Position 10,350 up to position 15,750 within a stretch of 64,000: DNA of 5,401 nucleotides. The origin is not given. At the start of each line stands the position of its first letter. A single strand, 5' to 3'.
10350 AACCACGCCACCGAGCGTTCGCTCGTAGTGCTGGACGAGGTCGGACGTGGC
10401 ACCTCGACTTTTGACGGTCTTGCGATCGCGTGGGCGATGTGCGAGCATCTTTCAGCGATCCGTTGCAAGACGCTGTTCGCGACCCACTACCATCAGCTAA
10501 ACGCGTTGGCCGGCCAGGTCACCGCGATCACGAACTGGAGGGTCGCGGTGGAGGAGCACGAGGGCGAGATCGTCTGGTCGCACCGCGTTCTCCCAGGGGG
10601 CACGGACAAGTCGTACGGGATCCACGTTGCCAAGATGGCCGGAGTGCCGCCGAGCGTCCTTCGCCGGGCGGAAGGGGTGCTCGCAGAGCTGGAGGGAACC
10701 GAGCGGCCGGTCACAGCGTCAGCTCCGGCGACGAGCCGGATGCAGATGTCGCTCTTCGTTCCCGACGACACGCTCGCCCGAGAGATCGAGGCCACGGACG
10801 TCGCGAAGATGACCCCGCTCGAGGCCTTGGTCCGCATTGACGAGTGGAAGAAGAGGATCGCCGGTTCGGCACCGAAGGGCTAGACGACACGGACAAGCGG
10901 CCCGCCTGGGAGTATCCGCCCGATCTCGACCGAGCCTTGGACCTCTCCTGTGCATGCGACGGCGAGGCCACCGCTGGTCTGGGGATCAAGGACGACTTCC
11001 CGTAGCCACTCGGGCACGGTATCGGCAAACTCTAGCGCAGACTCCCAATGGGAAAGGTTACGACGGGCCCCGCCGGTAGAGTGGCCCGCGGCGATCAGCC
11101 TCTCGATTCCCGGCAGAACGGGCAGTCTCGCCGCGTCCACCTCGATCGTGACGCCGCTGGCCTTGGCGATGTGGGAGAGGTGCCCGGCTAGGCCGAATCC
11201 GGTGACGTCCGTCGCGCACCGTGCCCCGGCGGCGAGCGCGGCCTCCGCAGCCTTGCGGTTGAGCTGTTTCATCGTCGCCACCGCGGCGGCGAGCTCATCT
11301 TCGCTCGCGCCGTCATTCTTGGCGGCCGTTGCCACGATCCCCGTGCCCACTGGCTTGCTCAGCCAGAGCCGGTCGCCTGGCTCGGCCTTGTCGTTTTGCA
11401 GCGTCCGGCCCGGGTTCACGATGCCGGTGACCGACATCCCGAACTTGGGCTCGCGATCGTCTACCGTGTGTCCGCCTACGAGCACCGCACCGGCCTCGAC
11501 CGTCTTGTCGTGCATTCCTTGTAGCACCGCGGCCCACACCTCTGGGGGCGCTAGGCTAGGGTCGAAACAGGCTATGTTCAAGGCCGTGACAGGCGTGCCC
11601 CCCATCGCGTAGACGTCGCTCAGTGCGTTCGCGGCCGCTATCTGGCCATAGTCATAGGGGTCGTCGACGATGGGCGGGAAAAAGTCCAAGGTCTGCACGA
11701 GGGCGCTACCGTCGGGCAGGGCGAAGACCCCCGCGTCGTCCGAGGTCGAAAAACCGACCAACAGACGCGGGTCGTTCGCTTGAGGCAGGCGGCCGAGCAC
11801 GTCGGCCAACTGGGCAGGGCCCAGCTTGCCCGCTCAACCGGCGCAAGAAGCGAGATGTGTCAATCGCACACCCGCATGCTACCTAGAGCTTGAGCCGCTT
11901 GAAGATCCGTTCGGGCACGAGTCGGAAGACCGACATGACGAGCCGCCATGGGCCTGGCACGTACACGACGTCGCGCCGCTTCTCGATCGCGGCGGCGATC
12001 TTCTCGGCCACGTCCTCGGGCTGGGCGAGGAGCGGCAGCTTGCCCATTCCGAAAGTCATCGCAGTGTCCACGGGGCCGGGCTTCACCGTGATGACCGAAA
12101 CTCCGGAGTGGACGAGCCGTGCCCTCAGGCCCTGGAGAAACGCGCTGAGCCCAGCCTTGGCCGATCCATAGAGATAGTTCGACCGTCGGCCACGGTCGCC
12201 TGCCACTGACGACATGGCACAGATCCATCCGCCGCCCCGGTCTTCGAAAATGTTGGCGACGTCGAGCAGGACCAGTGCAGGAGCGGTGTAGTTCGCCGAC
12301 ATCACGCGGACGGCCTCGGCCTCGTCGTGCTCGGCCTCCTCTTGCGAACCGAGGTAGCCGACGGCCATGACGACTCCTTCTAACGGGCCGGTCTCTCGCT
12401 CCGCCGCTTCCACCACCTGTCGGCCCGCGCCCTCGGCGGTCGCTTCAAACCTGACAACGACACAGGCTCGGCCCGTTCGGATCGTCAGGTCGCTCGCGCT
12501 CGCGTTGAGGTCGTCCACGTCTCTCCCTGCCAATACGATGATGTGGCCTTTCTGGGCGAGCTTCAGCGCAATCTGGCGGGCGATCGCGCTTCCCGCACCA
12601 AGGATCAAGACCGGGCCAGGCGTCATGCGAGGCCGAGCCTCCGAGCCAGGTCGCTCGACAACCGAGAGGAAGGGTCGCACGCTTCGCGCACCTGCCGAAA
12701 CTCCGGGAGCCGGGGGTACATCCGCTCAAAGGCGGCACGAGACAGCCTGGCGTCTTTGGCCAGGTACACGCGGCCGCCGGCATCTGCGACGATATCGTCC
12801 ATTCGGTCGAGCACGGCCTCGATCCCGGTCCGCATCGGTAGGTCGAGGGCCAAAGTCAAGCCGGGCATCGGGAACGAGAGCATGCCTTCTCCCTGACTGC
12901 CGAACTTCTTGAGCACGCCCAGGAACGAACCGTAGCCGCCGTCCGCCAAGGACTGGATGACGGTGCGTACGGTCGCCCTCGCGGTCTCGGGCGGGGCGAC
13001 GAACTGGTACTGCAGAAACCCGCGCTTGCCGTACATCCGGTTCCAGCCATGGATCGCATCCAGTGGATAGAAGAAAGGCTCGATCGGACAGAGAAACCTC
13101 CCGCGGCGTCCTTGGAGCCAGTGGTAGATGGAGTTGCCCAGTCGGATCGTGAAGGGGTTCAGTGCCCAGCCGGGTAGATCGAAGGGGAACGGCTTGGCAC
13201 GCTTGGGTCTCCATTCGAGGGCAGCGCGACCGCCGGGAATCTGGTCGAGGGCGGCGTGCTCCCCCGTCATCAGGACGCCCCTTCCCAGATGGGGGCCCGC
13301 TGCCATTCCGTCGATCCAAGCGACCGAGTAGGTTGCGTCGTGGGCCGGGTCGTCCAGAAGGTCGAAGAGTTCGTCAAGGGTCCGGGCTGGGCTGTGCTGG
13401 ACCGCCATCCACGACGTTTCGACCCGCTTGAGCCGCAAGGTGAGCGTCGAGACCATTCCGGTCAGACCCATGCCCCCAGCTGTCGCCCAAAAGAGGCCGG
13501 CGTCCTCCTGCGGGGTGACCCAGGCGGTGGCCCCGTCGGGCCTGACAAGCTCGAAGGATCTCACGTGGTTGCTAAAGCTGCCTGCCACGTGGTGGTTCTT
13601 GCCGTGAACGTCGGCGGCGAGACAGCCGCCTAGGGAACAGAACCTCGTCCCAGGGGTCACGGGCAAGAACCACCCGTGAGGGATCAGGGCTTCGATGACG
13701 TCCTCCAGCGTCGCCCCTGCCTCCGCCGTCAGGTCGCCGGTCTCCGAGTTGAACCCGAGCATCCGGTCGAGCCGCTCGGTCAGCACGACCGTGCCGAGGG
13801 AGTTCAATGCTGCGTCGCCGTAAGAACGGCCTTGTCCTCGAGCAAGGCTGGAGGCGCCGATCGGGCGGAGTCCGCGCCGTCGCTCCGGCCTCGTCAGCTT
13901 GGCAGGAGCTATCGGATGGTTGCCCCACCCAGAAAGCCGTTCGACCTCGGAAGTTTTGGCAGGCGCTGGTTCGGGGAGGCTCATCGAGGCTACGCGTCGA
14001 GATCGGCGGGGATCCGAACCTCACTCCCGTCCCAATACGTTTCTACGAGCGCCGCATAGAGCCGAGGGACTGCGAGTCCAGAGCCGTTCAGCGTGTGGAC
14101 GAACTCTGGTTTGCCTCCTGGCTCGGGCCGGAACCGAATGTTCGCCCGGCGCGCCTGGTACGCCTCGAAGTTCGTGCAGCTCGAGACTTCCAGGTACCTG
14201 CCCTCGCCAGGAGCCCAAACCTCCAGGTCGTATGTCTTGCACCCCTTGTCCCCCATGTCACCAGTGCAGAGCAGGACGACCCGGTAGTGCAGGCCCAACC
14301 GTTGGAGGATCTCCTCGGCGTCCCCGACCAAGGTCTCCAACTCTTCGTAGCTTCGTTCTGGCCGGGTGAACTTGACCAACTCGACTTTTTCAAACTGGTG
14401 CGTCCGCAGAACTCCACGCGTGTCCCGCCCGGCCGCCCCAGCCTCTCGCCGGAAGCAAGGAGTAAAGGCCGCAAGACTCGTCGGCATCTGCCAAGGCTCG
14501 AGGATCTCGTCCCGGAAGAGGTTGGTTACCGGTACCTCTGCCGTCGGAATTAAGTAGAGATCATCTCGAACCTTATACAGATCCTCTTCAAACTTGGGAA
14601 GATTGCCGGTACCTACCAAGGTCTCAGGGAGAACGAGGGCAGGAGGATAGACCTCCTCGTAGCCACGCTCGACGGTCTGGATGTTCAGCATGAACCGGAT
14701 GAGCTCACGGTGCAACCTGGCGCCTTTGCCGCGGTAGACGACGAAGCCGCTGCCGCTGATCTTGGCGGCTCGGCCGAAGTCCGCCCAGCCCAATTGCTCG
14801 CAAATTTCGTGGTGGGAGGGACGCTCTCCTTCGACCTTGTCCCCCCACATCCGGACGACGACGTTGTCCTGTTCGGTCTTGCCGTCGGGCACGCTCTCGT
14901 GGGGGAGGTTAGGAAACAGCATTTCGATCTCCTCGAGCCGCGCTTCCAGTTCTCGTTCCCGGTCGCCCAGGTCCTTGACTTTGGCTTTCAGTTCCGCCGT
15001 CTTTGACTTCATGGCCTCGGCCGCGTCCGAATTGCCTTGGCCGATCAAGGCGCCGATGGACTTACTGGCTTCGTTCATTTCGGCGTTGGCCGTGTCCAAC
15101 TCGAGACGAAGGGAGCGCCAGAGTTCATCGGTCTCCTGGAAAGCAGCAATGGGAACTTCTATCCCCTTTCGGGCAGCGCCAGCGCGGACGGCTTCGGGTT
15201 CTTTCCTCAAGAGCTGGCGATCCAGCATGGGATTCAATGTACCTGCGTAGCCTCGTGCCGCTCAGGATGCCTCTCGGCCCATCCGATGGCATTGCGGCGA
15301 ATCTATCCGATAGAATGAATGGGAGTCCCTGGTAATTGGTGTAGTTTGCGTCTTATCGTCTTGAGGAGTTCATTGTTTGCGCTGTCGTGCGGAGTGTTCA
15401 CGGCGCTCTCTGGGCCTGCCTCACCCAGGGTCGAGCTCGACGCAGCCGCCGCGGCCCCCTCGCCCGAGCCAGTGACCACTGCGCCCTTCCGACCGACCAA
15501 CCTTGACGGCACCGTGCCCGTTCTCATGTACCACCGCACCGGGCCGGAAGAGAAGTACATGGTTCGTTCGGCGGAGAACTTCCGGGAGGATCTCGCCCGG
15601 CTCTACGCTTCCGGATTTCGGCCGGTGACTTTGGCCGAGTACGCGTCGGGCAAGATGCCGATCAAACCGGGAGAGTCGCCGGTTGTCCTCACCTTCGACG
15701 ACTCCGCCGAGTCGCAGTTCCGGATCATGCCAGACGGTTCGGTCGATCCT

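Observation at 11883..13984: DprE1/DprE2 orthologue pair outside the Actinobacteria, with Ala at the benzothiazinone-target cysteine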

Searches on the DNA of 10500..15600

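Call 59: search_rna_families(source=window, start=10500, end=15600, threshold=evalue, max_evalue=1)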
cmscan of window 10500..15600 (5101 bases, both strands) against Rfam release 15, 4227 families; matches with E-value up to 1: 0.
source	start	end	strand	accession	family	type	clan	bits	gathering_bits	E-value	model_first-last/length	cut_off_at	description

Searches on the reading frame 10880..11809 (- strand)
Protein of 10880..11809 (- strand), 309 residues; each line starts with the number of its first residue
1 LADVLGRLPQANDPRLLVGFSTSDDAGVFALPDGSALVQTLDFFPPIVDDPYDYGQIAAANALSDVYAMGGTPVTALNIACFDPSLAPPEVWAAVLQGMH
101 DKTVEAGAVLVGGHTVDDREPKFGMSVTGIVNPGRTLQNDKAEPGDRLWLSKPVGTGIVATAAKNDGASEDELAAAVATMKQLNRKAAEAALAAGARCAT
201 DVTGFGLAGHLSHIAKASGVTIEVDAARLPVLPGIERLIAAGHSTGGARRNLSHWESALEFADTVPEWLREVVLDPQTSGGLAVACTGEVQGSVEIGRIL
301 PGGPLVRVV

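Call 3: search_protein_families(library=pfam, proteins=[window:10880-11809:-])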
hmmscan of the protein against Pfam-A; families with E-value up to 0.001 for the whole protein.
window:10880-11809:- (309 aa): 2 families
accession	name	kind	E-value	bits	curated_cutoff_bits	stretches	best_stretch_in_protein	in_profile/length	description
PF00586.29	AIRS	-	1.4e-26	93.5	24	1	24-131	2-112/112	AIR synthase related protein, N-terminal domain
PF02769.27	AIRS_C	-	6.5e-14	52.8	23.1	1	143-232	1-97/156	AIR synthase related protein, C-terminal domain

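Call 4: search_protein_families(library=ncbifam, proteins=[window:10880-11809:-])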
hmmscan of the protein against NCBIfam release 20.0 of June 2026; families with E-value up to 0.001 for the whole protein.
window:10880-11809:- (309 aa): 12 families
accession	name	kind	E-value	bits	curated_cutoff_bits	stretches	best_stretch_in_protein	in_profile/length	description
TIGR00476.1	selD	equivalog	5.9e-103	344.3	125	1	9-289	31-309/311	selenide, water dikinase SelD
NF002098.0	PRK00943.1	equivalog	7.9e-90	301.2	299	1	8-294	34-317/347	selenide, water dikinase SelD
TIGR04369.1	fusion_not_SelD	hypoth_equivalog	1.3e-40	139.2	700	1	23-292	383-687/701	oxidoreductase/SelD-related fusion protein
NF010705.0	PRK14105.1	equivalog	1.2e-39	136.2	291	1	22-239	46-278/345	selenide, water dikinase SelD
TIGR01379.1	thiL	equivalog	5.9e-30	104.3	184.15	1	23-239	24-246/320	thiamine-phosphate kinase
NF004351.0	PRK05731.1-4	equivalog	1.3e-22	80.4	324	1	21-234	36-252/321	thiamine-phosphate kinase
TIGR04049.1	AIR_rel_sll0787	hypoth_equivalog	1.2e-15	57.3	321.3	1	22-236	42-248/318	sll0787 family AIR synthase-like protein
TIGR03267.1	methan_mark_2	hypoth_equivalog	5.7e-14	51.9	365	1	23-230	44-247/323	methanogenesis marker 2 protein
NF004350.0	PRK05731.1-1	equivalog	1.2e-13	50.7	441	1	36-295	48-301/325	thiamine-phosphate kinase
TIGR02124.1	hypE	equivalog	1.4e-12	47.3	251.6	1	21-235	31-249/332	hydrogenase expression/formation protein HypE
NF004353.0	PRK05731.2-2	equivalog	2.1e-09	36.9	301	1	23-235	19-231/311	thiamine-phosphate kinase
TIGR04050.1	MSMEG_0567_Cter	hypoth_equivalog_domain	8.7e-07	28.7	312.2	1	3-230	14-227/296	MSMEG_0567/sll0787 family protein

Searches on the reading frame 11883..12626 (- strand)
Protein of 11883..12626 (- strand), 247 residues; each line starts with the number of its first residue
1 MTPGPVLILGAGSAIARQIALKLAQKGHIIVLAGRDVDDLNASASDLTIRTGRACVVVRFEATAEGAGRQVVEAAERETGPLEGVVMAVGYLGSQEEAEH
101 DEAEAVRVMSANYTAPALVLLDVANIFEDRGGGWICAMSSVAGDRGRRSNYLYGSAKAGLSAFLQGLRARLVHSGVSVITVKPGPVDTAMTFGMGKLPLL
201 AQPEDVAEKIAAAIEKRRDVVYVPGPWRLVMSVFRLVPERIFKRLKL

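Call 3: search_protein_families(library=pfam, proteins=[window:11883-12626:-])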
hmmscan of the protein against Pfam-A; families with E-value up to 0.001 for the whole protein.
window:11883-12626:- (247 aa): 3 families
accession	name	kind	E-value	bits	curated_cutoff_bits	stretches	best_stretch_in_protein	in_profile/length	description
PF00106.31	adh_short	-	1.1e-31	110.3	26.6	1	6-191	3-187/195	short chain dehydrogenase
PF13561.12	adh_short_C2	-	4.5e-23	82.5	27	1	10-196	1-186/236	Enoyl-(Acyl carrier protein) reductase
PF08659.16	KR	-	2.7e-12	47.4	22.6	1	5-172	2-168/180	KR domain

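Call 4: search_protein_families(library=ncbifam, proteins=[window:11883-12626:-])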
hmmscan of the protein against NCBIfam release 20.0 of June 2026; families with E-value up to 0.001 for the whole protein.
window:11883-12626:- (247 aa): 185 families (the best 25 are shown)
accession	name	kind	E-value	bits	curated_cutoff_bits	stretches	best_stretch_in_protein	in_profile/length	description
NF005489.0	PRK07102.1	equivalog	8.1e-85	284.3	267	1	5-247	3-243/243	SDR family oxidoreductase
NF053786.1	DcplherypntRedDprE2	equivalog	1.2e-62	211.8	250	1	3-246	8-251/252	decaprenylphospho-beta-D-erythro-pentofuranosid-2-ulose 2-reductase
NF004110.0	PRK05599.1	equivalog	5e-51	173.6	362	1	6-245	3-244/246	SDR family oxidoreductase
NF006099.0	PRK08251.1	equivalog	2.9e-29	102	253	1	5-245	6-249/250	SDR family oxidoreductase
NF005437.0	PRK07024.1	equivalog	1.2e-27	96.9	266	1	5-245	6-246/259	SDR family oxidoreductase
NF005559.1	PRK07231.1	subfamily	8.4e-24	84.4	215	1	6-193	7-193/249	glucose 1-dehydrogenase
NF005878.0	PRK07825.1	subfamily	9.5e-24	84.2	287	1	6-245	12-248/278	short chain dehydrogenase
NF009466.0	PRK12826.1-2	subfamily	3.3e-21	75.9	222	1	6-191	6-192/248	3-oxoacyl-ACP reductase FabG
NF004778.0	PRK06124.1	equivalog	6.1e-21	75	303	1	7-190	15-197/256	SDR family oxidoreductase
NF004198.0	PRK05653.1-3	equivalog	4.8e-20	72.1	296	1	6-196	10-199/248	3-oxoacyl-ACP reductase FabG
NF006118.0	PRK08264.1-4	subfamily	8.8e-20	71.2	279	1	6-223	8-216/244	SDR family oxidoreductase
NF004825.0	PRK06181.1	equivalog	3.2e-19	69.3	215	1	6-190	9-192/268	SDR family oxidoreductase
NF012208.0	SDR_dihy_bifunc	exception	3.6e-19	69.2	325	1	7-214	2-213/233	bifunctional dihydropteridine reductase/dihydrofolate reductase TmpR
TIGR01830.1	3oxo_ACP_reduc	equivalog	2.8e-18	66.5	297.75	1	6-193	1-188/239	3-oxoacyl-[acyl-carrier-protein] reductase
NF004200.0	PRK05653.1-5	equivalog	5.1e-18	65.5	273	1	6-191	5-191/242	3-oxoacyl-ACP reductase FabG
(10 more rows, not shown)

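Call 23: search_solved_structures(query=window:11883-12626:-, max_evalue=1e-10, show_alignments=1)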
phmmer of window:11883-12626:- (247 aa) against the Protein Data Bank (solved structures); distinct sequences matched with E-value up to 1e-10: 9.
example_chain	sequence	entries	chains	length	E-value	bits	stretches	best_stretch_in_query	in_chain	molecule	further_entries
21gq_C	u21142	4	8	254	1.1e-33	119.8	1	3-246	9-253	Decaprenylphosphoryl-2-keto-beta-D-erythro-pentose reductase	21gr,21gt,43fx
5mln_A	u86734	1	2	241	3.3e-15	59.3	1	4-208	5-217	Alcohol dehydrogenase 3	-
2jah_A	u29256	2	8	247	1.3e-12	50.9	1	6-191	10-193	CLAVULANIC ACID DEHYDROGENASE | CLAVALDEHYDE DEHYDROGENASE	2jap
3l6e_A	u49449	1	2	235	3.6e-12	49.4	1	2-217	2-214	Oxidoreductase, short-chain dehydrogenase/reductase family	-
6zdz_A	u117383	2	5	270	5.1e-12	48.9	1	6-224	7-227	alcohol dehydrogenase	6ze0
4bmv_A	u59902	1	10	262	7.3e-12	48.4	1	5-224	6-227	SHORT-CHAIN DEHYDROGENASE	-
6tq8_A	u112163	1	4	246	1.3e-11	47.6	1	6-209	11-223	enzyme subunit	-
2ehd_A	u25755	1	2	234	6.1e-11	45.4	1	4-216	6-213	Oxidoreductase, short-chain dehydrogenase/reductase family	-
7czc_A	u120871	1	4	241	6.2e-11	45.3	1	5-208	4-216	3-oxoacyl-ACP reductase FabG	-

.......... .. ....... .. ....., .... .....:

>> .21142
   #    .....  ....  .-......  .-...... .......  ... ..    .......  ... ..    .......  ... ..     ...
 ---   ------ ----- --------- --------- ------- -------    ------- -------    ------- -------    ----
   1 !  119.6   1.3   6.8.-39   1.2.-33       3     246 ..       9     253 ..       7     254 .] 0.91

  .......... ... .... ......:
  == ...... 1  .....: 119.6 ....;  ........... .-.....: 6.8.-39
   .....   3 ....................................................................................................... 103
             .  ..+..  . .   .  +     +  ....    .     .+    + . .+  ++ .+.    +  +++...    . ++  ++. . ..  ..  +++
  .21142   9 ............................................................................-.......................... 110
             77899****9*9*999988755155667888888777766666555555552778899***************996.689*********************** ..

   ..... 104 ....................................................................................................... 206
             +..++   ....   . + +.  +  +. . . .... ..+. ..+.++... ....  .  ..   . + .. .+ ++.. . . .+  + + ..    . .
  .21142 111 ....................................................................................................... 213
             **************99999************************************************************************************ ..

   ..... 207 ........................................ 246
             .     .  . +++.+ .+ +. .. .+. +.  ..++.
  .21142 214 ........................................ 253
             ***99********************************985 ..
